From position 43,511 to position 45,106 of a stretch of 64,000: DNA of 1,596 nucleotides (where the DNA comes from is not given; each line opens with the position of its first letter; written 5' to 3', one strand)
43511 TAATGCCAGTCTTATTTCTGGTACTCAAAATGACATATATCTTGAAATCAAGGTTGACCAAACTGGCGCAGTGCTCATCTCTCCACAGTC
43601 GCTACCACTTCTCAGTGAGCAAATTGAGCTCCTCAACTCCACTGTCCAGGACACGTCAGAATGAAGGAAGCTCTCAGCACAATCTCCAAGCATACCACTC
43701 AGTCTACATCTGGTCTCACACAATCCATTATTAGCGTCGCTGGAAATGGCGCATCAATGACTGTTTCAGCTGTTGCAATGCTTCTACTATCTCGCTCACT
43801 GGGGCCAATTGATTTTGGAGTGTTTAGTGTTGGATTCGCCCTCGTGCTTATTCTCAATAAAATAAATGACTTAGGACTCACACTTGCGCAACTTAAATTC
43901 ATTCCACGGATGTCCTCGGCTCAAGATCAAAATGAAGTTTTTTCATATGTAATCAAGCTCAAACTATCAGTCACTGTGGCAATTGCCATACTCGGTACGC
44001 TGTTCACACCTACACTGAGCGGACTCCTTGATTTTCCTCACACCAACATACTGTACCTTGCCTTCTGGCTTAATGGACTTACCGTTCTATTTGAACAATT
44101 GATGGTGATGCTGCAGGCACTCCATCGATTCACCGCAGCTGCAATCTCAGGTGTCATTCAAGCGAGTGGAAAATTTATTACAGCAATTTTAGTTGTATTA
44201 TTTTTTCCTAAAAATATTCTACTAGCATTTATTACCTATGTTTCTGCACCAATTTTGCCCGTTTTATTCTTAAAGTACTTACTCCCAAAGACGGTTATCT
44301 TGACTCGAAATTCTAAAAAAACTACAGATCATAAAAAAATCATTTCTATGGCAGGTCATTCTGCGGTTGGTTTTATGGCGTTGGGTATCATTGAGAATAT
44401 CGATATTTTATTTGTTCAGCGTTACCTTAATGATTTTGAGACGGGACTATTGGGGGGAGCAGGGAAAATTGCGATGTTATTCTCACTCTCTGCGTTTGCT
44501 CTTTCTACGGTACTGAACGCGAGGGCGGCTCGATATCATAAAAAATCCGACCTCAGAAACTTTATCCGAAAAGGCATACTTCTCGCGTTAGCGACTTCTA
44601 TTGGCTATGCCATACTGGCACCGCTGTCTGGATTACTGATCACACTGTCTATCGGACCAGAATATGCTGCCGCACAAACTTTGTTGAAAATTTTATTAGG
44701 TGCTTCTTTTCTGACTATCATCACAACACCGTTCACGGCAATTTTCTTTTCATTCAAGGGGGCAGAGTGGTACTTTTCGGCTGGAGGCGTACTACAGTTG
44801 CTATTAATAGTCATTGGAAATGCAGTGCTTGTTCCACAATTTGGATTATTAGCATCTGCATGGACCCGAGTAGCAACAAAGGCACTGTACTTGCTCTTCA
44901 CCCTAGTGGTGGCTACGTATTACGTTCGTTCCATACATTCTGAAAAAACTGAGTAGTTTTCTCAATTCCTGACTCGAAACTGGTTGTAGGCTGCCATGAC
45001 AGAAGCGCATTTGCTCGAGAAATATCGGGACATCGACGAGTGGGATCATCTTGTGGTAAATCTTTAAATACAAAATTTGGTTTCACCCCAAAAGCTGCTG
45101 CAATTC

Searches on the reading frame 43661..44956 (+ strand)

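Call 7: search_protein_families(library=pfam, proteins=[window:43661-44956:+], max_evalue=0.001)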
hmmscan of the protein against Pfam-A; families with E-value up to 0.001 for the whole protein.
window:43661-44956:+ (431 aa): 1 family
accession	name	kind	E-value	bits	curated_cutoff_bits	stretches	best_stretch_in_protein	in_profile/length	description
PF01943.22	Polysacc_synt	-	8.1e-18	65.3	28.2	1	22-284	5-265/274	Polysaccharide biosynthesis protein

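Call 27: search_protein_families(library=ncbifam, proteins=[window:43661-44956:+], max_evalue=0.0001)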
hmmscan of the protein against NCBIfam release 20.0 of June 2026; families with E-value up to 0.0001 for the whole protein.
window:43661-44956:+ (431 aa): 0 families
